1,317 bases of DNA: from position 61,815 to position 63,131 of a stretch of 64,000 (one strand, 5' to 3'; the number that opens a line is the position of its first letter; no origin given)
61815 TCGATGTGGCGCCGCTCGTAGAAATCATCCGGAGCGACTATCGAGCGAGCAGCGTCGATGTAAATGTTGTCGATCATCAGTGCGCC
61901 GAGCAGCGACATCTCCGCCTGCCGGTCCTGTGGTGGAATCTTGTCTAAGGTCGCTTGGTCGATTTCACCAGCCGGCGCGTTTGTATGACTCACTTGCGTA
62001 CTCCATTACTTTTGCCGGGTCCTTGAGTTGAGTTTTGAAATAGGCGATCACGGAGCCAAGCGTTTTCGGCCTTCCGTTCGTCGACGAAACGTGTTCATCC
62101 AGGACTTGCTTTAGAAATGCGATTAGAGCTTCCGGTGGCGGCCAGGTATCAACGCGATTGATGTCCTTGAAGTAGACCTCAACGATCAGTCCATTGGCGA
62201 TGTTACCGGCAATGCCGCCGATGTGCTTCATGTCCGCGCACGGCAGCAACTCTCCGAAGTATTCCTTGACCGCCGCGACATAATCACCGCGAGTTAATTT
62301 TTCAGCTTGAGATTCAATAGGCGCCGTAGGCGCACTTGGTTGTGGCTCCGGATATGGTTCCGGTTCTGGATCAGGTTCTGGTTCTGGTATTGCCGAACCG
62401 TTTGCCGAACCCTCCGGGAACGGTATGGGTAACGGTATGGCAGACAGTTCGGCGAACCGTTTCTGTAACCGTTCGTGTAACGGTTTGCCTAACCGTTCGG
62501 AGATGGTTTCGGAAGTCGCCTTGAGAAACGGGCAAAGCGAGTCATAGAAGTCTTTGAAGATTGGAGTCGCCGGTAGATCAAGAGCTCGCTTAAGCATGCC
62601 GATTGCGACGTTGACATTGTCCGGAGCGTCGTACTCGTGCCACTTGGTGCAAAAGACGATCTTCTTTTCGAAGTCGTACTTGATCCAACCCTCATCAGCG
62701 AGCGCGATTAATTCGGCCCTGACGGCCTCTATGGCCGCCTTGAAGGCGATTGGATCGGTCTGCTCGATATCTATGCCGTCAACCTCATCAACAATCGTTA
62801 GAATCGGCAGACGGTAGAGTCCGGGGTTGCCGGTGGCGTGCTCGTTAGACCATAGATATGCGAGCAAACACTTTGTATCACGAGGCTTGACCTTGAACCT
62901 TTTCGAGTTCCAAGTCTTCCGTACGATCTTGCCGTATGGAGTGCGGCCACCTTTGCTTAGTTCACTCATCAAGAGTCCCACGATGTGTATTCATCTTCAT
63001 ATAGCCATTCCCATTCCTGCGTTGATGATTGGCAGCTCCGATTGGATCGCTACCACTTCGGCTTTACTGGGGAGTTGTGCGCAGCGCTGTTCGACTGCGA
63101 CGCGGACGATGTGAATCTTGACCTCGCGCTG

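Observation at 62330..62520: Iteron-like repeat array (probable origin) inside the replication initiator gene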

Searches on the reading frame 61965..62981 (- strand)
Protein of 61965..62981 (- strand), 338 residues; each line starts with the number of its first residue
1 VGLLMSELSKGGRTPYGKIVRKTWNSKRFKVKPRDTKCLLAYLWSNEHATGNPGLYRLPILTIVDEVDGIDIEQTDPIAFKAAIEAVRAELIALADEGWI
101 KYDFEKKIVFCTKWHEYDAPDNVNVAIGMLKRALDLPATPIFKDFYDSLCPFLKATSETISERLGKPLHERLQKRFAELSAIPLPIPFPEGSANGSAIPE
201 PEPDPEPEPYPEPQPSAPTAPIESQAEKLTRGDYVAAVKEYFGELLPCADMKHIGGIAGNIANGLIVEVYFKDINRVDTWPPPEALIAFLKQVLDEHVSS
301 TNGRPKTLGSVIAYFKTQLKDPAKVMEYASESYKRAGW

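Call 6: search_protein_families(library=pfam, proteins=[window:61965-62981:-], max_evalue=0.01)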
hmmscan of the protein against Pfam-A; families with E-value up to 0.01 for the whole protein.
window:61965-62981:- (338 aa): 1 family
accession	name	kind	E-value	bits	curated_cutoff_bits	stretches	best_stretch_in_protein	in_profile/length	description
PF05887.16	Trypan_PARP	-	0.0041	17.5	100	1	185-223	79-117/134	Procyclic acidic repetitive protein (PARP)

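Call 7: search_protein_families(library=phrogs, proteins=[window:61965-62981:-], max_evalue=0.01)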
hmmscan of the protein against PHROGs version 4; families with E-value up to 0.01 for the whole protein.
window:61965-62981:- (338 aa): 2 families
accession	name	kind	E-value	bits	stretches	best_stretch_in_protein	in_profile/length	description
phrog_25711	-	unknown function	6.3e-06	27.5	1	16-131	6-108/164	-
phrog_1701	-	DNA, RNA and nucleotide metabolism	2.3e-05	25.3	1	16-151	4-128/323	DnaD-like helicase loader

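Call 11: find_homologous_proteins(query=window:61965-62981:-, max_evalue=0.001)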
Query window:61965-62981:- (338 aa): 2 proteins with E <= 0.001 among 3818 candidates.
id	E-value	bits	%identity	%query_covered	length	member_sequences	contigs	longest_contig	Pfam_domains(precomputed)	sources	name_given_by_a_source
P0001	2.3e-226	768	100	99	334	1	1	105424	-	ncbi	-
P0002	9.3e-54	201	65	43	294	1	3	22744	-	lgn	-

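Call 12: search_dna_similar(query=window:61965-62981:-, collection=phages, mode=protein, max_evalue=0.001)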
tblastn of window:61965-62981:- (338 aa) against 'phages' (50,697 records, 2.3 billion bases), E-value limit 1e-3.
No match.

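Call 14: find_encoding_contigs(protein=P0002, flank=10000, max_places=6)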
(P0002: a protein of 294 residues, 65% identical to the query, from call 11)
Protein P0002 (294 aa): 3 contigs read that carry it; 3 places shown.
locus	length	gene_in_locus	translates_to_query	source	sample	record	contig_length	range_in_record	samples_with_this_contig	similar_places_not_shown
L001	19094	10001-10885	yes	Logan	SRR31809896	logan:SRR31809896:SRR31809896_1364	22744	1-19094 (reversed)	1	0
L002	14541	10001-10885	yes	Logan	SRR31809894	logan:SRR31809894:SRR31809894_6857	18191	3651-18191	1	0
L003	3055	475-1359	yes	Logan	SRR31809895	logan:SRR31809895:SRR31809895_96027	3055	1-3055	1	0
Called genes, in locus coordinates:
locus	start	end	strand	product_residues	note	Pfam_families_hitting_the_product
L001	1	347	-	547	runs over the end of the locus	PF02086:MethyltransfD12 (faint), PF01555:N6_N4_Mtase, PF22722:NA-iREase1 (faint)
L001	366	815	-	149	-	-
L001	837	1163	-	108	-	-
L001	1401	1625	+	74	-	-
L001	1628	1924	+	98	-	-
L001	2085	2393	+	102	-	-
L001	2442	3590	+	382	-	-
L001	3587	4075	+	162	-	PF13392:HNH_3, PF00847:AP2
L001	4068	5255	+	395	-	-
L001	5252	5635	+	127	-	-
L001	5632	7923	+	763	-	PF02463:SMC_N (faint)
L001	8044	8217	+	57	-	-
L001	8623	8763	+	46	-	-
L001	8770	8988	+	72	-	-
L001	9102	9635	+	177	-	-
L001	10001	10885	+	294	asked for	-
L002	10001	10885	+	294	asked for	-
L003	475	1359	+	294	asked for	-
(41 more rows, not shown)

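Call 15: find_encoding_contigs(protein=P0001, flank=10000, max_places=3)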
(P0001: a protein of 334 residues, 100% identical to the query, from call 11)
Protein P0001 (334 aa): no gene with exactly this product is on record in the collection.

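Call 29: predict_structure(protein=window:61965-62969:-)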
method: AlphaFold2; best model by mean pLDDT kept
length: 334 residues; sequences in the alignment: 1
mean_pLDDT: 45.4   pTM: 0.29
mean pLDDT of the five models: 45.4, 42.5, 42.1, 37.9, 34.4
residues with pLDDT >= 90: 0; 70-90: 0; 50-70: 131; < 50: 203
segments of 3 or more residues with pLDDT < 50: 1-80, 82-84, 98-105, 113-117, 119-121, 128-130, 151-153, 155-157, 159-161, 175-203, 205-223, 242-251, 269-273, 295-301, 331-334
pLDDT, mean of each block of 10 residues (from residue 1): 27 30 32 43 36 32 34 42 50 51 48 47 50 50 53 48 53 43 27 36 46 38 54 62 41 51 52 56 65 47 52 59 52 35
secondary structure, 60 per line:
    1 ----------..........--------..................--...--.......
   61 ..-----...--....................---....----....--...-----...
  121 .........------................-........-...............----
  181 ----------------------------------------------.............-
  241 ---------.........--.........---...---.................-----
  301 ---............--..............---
elements in order: H11-20 H29-46 H54-62 H73-92 E96-99 E104-107 H118-129 H136-151 H153-160 H162-176 H227-239 H250-258 H261-269 H279-295 H304-315 H318-331

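Call 31: search_protein_representatives(protein=window:61965-62981:-)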
Query: 338 residues. Proteins with E-value up to 0.001 (for the whole library): 230; up to 1e-10: 26; up to 1e-30: 4. The best 150 are listed.
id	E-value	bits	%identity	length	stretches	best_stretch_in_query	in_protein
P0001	7.5e-227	768.3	100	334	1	5-338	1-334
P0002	3.0e-54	200.7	66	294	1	192-338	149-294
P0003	7.8e-35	136.8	37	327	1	12-261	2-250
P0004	7.9e-31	123.6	47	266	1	13-143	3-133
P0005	4.5e-23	98.2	39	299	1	11-208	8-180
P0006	5.8e-23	97.8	30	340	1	15-337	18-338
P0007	1.9e-21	92.8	43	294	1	12-223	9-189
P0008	4.7e-21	91.5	36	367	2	12-68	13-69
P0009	1.9e-20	89.5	36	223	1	13-208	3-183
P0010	3.3e-19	85.4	31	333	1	11-216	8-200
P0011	3.3e-18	82.2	35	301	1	12-198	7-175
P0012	6.5e-17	77.9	33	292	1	10-216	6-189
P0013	1.4e-16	76.8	31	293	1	14-205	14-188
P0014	5.2e-15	71.6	32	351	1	13-220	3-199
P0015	5.6e-15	71.5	38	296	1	20-164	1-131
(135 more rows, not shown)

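Call 33: search_protein_families(library=pfam, alignment_id=A1, max_evalue=0.01)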
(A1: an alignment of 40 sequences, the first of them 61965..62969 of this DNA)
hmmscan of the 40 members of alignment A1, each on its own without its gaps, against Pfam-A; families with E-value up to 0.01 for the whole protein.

A. member 1, window:61965-62969:- (334 aa): 1 family
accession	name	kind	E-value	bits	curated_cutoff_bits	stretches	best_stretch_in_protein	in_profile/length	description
PF05887.16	Trypan_PARP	-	0.004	17.6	100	1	181-219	79-117/134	Procyclic acidic repetitive protein (PARP)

B. families by the number of members that match (of 40 scanned): 4 families
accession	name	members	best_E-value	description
PF09524.15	Phg_2220_C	4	3.4e-27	Conserved phage C-terminus (Phg_2220_C)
PF13730.12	HTH_36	4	0.00063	Helix-turn-helix domain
PF05887.16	Trypan_PARP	2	3.4e-05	Procyclic acidic repetitive protein (PARP)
PF13545.12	HTH_Crp_2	1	0.0012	Crp-like helix-turn-helix domain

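Call 34: search_protein_families(library=phrogs, alignment_id=A1, max_evalue=0.001)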
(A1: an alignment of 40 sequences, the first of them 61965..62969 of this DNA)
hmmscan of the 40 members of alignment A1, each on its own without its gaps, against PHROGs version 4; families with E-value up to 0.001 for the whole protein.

A. member 1, window:61965-62969:- (334 aa): 2 families
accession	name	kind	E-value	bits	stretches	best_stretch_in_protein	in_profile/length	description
phrog_25711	-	unknown function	6.1e-06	27.5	1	12-127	6-108/164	-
phrog_1701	-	DNA, RNA and nucleotide metabolism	2.3e-05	25.4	1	12-147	4-128/323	DnaD-like helicase loader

B. families by the number of members that match (of 40 scanned): 37 families (the first 25 are shown)
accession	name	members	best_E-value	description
phrog_25711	-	39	1.2e-27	-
phrog_1701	-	35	1.5e-31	DnaD-like helicase loader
phrog_25210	-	19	5.5e-15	-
phrog_6251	-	17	2e-10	replisome organizer DnaA-like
phrog_12196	-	13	1.9e-13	-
phrog_3171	-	13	7.3e-10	replication initiation protein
phrog_8064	-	12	7.9e-08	replication initiation protein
phrog_345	-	6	1.2e-19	replication initiation O-like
phrog_428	-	5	1.1e-35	replication initiation protein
phrog_1163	-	4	6.6e-32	-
phrog_22793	-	4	5.1e-15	-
phrog_20981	-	4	3.2e-13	-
phrog_1408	-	4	8.1e-09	replication initiation protein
phrog_20827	-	4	1.6e-08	-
phrog_16167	-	3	1e-20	replication initiation protein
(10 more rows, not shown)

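Call 35: search_solved_structures(query=A1, max_evalue=1)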
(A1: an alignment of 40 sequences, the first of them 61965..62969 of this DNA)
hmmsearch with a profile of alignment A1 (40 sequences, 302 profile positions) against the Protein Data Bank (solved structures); distinct sequences matched with E-value up to 1: 12.
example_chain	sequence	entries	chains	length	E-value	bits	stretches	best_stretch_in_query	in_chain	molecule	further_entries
9skq_B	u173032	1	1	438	0.0022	21.1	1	139-187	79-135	G2/mitotic-specific cyclin-B1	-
7nj0_C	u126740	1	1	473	0.0023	21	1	139-186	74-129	G2/mitotic-specific cyclin-B1,G2/mitotic-specific cyclin-B1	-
7upp_A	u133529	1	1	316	0.063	16.3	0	101-136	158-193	DHT03 protein A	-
6mx4_C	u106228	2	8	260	0.13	15.3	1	124-192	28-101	Capsid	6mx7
5n69_G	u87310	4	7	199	0.16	15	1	162-235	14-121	Myosin light chain 3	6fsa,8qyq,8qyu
8qyq_D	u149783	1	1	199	0.2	14.7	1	162-235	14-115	Myosin light chain 3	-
7emf_I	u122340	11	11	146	0.26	14.3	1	153-222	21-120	Mediator of RNA polymerase II transcription subunit 9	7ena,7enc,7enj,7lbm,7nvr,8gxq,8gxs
5tby_C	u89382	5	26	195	0.31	14.1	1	162-235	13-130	Myosin light chain 3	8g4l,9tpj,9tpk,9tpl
7q5q_B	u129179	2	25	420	0.4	13.7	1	157-201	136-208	Dihydrolipoyllysine-residue succinyltransferase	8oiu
9ya8_L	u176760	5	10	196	0.44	13.6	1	162-230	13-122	Myosin light chain 3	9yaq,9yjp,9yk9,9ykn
8p5r_A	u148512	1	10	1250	0.47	13.5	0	132-195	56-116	Multifunctional 2-oxoglutarate metabolism enzyme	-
6ysy_B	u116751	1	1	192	0.85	12.6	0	155-261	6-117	Myosin light chain 1/3, skeletal muscle isoform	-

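Call 72: search_protein_families(library=phrogs, proteins=[P0002], max_evalue=0.001)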
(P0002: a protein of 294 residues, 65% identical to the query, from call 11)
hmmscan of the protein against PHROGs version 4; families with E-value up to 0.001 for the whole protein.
P0002 (294 aa): 3 families
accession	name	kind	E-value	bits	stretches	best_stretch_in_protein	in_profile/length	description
phrog_9474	-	DNA, RNA and nucleotide metabolism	4.2e-15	57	1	4-153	4-159/288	replication initiation protein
phrog_2447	-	DNA, RNA and nucleotide metabolism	2.7e-08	35.2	1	1-175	3-165/295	replication initiation protein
phrog_3926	-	DNA, RNA and nucleotide metabolism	5.7e-07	30.5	1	1-185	4-186/312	replication initiation protein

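Call 73: search_protein_families(library=pfam, proteins=[P0002], max_evalue=0.01)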
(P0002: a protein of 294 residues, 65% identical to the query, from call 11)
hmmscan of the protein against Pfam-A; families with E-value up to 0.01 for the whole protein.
P0002 (294 aa): 0 families

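Call 94: list_cluster_members(proteins=[P0001])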
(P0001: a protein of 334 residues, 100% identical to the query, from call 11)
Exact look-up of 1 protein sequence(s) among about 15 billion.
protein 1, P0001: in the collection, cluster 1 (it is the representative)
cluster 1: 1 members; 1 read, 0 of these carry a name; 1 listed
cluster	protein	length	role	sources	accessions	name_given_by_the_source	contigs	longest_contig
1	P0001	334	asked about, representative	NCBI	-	-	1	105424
